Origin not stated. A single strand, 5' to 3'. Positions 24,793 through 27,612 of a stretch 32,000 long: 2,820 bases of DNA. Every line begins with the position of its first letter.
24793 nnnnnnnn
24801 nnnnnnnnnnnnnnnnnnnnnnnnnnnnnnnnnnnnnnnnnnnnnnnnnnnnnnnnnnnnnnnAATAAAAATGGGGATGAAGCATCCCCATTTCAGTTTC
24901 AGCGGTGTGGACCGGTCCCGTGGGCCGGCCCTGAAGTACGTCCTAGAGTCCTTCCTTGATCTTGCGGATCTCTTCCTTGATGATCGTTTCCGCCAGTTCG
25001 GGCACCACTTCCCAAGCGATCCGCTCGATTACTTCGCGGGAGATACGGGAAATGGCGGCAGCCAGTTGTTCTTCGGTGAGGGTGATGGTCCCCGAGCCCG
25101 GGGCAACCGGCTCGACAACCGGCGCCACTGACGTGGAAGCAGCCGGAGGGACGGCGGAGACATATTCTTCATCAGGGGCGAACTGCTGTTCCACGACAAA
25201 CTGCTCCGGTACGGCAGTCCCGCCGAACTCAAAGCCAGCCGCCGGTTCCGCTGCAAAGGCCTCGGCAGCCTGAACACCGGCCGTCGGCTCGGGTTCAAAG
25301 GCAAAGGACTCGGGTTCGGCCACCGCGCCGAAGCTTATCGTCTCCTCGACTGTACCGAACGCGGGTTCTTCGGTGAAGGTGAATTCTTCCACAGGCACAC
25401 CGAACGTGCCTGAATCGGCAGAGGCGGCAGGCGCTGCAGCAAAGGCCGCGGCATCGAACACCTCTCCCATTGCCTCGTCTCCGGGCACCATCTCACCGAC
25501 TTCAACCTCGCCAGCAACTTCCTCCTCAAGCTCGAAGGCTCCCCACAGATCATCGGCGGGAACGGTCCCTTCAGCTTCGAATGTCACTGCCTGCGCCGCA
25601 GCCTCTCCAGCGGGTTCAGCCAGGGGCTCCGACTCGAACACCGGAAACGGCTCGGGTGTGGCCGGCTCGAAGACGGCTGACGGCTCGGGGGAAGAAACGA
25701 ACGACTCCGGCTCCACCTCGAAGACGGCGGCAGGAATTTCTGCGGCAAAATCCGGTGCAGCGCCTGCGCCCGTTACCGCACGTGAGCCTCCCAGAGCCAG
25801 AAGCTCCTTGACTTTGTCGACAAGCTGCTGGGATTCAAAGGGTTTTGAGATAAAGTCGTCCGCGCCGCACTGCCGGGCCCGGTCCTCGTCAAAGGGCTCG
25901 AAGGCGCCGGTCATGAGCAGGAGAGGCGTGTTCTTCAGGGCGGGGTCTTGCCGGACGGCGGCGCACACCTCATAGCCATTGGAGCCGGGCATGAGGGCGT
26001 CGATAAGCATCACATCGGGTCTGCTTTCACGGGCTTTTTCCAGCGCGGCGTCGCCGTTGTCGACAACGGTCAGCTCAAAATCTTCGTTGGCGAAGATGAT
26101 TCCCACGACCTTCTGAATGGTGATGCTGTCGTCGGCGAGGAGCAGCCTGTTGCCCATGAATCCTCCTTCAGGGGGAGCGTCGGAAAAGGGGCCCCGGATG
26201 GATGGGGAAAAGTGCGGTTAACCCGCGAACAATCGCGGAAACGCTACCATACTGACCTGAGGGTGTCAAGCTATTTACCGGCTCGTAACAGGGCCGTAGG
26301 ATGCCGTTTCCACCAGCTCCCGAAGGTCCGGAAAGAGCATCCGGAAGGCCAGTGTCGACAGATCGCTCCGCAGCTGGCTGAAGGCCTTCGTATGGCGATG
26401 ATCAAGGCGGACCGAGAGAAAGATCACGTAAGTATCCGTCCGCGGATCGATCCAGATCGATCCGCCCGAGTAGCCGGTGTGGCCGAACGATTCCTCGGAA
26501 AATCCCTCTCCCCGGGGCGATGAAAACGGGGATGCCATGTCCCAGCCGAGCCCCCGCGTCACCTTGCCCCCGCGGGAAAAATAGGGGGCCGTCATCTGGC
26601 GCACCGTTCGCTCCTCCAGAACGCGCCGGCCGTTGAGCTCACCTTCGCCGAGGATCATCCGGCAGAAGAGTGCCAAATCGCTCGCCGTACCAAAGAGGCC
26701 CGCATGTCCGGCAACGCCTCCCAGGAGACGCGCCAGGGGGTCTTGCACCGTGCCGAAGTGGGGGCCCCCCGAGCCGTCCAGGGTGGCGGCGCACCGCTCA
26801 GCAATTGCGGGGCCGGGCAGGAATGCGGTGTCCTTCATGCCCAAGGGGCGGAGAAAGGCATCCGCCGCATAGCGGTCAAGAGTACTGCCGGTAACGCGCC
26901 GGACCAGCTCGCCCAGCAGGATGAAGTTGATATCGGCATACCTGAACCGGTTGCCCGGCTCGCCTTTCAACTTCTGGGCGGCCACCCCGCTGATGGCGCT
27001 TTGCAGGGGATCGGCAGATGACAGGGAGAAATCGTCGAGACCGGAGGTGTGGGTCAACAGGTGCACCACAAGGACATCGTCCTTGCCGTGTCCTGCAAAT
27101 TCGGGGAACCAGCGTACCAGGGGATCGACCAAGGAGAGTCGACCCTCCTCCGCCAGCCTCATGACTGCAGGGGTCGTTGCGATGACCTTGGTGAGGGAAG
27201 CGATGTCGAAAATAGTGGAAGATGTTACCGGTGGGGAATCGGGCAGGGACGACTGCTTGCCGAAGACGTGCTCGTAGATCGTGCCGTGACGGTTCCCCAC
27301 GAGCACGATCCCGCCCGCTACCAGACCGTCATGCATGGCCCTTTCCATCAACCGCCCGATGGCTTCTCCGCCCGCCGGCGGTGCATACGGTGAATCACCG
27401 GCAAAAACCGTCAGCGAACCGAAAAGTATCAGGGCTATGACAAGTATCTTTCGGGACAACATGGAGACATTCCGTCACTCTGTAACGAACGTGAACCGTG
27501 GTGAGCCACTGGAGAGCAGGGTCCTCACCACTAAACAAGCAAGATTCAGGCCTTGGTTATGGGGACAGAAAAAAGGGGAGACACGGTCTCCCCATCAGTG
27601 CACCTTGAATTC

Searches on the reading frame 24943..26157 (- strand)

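Call 57: search_protein_families(library=pfam, proteins=[window:24943-26157:-], max_evalue=0.00001)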
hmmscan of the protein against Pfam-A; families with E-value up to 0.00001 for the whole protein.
window:24943-26157:- (404 aa): 1 family
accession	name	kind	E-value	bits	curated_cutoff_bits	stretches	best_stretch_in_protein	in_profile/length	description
PF00072.30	Response_reg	-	1.8e-23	83.2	30.2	1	6-117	2-111/111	Response regulator receiver domain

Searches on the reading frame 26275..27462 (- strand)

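Call 57: search_protein_families(library=pfam, proteins=[window:26275-27462:-], max_evalue=0.00001)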
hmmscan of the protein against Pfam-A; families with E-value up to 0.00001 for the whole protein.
window:26275-27462:- (395 aa): 1 family
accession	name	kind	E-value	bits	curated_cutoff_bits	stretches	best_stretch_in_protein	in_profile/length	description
PF00144.29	Beta-lactamase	-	1.8e-65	221.8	27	1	37-354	3-312/329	Beta-lactamase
